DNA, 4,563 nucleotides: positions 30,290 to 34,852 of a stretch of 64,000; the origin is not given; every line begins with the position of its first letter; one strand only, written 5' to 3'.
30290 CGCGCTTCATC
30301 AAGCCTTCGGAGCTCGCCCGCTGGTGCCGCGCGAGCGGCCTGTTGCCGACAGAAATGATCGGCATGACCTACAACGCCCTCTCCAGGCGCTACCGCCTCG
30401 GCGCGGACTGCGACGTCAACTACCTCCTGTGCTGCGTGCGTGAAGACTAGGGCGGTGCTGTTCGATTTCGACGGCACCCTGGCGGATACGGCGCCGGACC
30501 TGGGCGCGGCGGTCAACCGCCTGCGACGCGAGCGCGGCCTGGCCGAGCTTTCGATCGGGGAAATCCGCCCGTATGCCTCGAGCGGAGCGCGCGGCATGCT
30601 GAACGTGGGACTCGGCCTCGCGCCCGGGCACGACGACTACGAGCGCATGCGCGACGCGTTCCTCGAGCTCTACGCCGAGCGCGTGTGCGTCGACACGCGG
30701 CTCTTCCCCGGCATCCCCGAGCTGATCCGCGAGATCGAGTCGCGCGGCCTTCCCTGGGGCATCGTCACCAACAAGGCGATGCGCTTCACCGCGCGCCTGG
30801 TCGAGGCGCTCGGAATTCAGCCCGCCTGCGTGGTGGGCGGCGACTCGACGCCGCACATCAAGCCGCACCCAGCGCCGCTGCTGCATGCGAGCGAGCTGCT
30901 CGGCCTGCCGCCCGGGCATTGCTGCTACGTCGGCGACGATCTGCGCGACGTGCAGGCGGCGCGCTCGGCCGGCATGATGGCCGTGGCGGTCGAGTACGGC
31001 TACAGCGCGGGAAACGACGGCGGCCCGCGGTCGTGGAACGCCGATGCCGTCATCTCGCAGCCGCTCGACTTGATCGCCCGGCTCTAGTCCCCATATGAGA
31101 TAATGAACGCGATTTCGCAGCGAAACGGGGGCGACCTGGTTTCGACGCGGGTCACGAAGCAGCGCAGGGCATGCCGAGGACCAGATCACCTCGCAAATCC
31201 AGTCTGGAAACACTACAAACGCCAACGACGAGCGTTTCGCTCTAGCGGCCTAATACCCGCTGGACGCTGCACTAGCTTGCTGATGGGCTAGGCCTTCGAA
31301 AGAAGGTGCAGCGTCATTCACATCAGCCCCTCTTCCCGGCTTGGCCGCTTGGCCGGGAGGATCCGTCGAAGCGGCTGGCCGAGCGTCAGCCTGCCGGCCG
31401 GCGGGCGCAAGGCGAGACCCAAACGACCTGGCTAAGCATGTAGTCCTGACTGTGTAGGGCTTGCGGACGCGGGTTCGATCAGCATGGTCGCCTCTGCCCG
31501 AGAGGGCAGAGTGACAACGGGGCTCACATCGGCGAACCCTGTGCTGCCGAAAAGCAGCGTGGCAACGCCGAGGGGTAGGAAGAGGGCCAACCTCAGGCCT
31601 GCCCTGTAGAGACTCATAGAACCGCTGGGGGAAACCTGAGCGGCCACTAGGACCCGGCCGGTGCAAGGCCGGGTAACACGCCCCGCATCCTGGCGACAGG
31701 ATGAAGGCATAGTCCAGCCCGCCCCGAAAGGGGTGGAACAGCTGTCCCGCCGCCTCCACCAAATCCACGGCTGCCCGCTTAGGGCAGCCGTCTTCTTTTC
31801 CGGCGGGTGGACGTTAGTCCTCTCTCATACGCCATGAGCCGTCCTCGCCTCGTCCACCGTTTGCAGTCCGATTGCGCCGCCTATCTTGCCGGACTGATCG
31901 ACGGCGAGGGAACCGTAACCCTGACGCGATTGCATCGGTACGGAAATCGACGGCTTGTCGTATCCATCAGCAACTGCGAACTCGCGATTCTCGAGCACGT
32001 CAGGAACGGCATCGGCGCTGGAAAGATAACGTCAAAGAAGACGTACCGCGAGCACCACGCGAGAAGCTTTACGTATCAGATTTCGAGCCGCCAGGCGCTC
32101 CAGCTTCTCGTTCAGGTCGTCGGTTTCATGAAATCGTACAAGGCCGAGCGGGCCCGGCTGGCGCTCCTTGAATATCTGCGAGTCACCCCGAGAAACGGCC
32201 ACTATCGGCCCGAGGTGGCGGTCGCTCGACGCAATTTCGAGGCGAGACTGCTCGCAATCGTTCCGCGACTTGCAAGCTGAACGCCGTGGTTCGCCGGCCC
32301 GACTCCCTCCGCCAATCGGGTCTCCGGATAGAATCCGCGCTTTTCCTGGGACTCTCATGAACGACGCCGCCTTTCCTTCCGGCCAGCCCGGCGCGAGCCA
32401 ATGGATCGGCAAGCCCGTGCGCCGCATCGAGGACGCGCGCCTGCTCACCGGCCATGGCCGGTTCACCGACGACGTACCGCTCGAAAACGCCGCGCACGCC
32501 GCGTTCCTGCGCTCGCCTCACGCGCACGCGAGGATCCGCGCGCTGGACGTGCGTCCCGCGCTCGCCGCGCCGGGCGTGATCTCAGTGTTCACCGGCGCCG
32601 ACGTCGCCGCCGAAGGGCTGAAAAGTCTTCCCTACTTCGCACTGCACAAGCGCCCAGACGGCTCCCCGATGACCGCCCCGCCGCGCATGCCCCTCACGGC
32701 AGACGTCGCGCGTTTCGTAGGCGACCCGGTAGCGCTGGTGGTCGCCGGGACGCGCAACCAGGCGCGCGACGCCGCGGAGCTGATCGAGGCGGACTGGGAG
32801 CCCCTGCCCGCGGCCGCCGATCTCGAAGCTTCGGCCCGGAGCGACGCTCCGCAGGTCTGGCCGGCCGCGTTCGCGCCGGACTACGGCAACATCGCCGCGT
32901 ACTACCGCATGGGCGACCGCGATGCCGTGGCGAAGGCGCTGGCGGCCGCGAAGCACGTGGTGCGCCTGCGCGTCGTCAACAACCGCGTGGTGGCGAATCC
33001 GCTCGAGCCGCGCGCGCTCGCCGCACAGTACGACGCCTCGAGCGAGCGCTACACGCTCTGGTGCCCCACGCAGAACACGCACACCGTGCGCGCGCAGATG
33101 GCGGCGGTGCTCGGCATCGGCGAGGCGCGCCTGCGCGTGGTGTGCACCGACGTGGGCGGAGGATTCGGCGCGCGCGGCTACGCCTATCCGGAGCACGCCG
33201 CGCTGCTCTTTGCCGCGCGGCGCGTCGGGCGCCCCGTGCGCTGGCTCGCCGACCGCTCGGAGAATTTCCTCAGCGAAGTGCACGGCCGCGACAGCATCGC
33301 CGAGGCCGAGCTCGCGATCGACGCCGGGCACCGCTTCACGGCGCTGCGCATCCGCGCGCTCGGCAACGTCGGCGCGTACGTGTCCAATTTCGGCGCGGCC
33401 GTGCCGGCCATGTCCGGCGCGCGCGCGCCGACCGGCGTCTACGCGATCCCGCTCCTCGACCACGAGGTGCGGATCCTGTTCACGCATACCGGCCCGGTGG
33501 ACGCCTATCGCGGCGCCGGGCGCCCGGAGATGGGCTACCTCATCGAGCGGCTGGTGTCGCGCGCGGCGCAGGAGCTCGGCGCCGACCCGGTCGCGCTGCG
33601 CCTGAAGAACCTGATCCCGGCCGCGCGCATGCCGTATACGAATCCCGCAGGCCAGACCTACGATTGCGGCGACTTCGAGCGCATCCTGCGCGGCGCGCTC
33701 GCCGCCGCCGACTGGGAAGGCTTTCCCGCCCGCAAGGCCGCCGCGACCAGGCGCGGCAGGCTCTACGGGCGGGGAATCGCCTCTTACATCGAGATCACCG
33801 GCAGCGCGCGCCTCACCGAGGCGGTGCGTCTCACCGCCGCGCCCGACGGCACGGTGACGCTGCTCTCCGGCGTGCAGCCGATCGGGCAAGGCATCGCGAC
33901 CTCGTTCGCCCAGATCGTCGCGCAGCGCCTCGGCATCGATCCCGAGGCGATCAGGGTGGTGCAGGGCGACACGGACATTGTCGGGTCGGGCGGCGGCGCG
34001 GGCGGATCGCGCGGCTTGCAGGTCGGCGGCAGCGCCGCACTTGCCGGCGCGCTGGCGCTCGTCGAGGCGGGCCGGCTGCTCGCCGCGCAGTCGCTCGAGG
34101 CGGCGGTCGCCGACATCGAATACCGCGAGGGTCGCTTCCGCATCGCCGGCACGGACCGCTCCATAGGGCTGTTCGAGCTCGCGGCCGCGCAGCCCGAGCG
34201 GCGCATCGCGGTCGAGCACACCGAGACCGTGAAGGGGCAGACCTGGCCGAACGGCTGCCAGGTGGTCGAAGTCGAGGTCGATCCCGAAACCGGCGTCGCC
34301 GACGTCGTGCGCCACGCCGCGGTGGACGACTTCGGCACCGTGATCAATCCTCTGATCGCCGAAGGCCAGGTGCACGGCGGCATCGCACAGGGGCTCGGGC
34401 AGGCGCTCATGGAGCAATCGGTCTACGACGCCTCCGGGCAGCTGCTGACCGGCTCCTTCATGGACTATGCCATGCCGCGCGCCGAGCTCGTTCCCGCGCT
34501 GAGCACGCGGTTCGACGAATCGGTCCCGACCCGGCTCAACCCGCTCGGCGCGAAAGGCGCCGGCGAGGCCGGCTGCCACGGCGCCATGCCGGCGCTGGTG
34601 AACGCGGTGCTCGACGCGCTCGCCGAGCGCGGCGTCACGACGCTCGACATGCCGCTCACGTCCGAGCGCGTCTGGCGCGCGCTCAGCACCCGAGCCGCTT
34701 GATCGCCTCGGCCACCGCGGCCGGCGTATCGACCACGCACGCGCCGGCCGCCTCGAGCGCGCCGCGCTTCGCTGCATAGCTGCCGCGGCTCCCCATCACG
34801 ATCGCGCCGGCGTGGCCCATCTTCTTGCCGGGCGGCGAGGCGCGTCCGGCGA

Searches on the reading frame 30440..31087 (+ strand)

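Call 12: search_protein_families(library=pfam, proteins=[window:30440-31087:+], max_evalue=0.01)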
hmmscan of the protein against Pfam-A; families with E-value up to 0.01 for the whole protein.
window:30440-31087:+ (215 aa): 5 families
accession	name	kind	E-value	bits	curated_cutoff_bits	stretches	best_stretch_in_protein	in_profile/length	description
PF13419.12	HAD_2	-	6.7e-31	108.2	23.8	1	6-184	1-178/178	Haloacid dehalogenase-like hydrolase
PF00702.32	Hydrolase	-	8.2e-28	98.5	26.4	1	4-178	2-191/191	haloacid dehalogenase-like hydrolase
PF12710.13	HAD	-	5.9e-10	40.3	27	1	6-175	1-189/189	haloacid dehalogenase-like hydrolase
PF13242.12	Hydrolase_like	-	1.1e-09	38.5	22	1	141-204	4-68/75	HAD-hyrolase-like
PF13344.12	Hydrolase_6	-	0.00049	20.5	27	0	85-123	12-50/101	Haloacid dehalogenase-like hydrolase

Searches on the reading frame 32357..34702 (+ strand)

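Call 12: search_protein_families(library=pfam, proteins=[window:32357-34702:+], max_evalue=0.01)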
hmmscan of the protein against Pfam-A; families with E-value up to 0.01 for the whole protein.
window:32357-34702:+ (781 aa): 4 families
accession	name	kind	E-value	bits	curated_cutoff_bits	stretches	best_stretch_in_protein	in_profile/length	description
PF20256.3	MoCoBD_2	-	1.8e-76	257.8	27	1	448-713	3-283/283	Molybdopterin cofactor-binding domain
PF02738.23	MoCoBD_1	-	3e-68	230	27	1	177-419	7-244/244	Molybdopterin cofactor-binding domain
PF01315.27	Ald_Xan_dh_C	-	2e-26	92.9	31.3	1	31-151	1-110/110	Aldehyde oxidase and xanthine dehydrogenase, a/b hammerhead domain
PF11203.13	EccE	-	0.0098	16.7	23.7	0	180-246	21-87/97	Putative type VII ESX secretion system translocon, EccE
